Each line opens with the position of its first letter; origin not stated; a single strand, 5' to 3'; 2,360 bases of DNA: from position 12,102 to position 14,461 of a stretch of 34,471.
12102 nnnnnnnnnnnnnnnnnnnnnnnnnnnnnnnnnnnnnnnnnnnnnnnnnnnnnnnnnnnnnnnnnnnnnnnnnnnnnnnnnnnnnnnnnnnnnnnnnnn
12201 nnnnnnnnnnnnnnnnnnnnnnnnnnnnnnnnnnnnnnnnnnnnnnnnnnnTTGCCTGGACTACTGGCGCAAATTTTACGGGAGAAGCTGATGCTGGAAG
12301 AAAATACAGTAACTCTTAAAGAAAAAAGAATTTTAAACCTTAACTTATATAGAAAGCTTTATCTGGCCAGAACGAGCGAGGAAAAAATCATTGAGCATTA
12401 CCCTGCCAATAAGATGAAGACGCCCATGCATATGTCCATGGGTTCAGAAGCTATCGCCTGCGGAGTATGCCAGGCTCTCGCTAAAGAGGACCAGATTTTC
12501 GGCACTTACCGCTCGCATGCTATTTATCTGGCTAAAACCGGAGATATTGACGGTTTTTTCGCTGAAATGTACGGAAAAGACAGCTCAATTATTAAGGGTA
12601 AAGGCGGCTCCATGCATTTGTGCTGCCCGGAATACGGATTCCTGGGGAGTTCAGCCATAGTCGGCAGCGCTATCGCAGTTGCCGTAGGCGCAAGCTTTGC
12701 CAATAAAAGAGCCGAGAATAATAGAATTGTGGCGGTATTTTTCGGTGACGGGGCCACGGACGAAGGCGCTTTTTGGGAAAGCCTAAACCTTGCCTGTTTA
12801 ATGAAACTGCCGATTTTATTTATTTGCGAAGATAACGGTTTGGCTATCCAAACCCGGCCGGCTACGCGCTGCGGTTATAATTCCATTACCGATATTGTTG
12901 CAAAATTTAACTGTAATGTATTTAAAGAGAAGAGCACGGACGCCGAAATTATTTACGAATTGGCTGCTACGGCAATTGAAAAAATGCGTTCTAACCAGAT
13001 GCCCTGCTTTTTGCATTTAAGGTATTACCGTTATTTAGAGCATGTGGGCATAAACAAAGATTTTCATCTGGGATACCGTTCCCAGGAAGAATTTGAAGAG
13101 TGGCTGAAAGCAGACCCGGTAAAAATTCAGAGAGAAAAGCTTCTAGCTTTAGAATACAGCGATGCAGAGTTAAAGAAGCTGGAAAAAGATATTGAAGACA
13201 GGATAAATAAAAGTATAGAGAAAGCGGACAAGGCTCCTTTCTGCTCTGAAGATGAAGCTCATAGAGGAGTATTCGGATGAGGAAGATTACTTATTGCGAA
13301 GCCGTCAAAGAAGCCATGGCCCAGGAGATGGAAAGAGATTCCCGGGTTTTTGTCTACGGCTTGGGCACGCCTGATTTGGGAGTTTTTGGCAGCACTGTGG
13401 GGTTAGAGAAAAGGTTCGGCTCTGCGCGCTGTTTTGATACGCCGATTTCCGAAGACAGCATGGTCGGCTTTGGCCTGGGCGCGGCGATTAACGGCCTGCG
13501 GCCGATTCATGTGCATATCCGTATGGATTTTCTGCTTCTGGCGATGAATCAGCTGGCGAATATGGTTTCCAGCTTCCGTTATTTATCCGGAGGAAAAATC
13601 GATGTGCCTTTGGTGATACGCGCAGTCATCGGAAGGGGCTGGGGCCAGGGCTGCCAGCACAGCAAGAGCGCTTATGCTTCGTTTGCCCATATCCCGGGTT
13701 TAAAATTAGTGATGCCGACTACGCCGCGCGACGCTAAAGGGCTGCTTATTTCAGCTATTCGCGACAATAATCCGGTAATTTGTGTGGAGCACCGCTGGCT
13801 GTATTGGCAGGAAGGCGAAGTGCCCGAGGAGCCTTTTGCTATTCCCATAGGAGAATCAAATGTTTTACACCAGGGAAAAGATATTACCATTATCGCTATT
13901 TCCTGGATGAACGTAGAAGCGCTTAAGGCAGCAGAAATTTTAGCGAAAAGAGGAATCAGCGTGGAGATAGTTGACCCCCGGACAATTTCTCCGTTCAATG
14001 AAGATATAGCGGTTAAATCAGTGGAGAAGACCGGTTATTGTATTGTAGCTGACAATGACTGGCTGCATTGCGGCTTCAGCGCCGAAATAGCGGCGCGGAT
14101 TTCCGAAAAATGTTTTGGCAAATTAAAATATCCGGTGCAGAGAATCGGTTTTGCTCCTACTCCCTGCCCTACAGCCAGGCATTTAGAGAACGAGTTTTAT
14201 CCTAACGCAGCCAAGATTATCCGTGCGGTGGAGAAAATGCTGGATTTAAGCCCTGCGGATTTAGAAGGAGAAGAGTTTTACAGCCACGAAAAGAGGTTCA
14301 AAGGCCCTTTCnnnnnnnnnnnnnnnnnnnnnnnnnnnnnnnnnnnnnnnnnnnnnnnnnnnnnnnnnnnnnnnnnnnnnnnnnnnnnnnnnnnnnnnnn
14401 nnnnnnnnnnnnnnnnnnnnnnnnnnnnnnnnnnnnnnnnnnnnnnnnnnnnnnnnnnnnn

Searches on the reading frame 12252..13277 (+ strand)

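Call 9: search_protein_families(library=pfam, proteins=[window:12252-13277:+], max_evalue=0.001)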
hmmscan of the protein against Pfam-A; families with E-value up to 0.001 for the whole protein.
window:12252-13277:+ (342 aa): 4 families
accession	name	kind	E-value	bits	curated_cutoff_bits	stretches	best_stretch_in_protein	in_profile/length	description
PF00676.26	E1_dh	-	8.5e-51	173.1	22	1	36-330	3-296/300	Dehydrogenase E1 component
PF13292.11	DXP_synthase_N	-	2.3e-06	27.5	21.2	1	138-202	114-178/274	1-deoxy-D-xylulose-5-phosphate synthase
PF02775.26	TPP_enzyme_C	-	8.9e-05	22.8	21.9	1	134-207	27-94/151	Thiamine pyrophosphate enzyme, C-terminal TPP binding domain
PF00456.26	Transketolase_N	-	0.00092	18.7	22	0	134-257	119-242/334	Transketolase, thiamine diphosphate binding domain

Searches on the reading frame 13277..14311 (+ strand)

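Call 9: search_protein_families(library=pfam, proteins=[window:13277-14311:+], max_evalue=0.001)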
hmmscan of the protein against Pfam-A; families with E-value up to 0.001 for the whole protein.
window:13277-14311:+ (345 aa): 2 families
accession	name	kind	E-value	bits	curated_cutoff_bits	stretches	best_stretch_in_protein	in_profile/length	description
PF02780.25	Transketolase_C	-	1.1e-33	116.2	25.9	1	192-314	1-124/124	Transketolase, C-terminal domain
PF02779.29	Transket_pyr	-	2e-32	112.6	27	1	3-176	2-172/174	Transketolase, pyrimidine binding domain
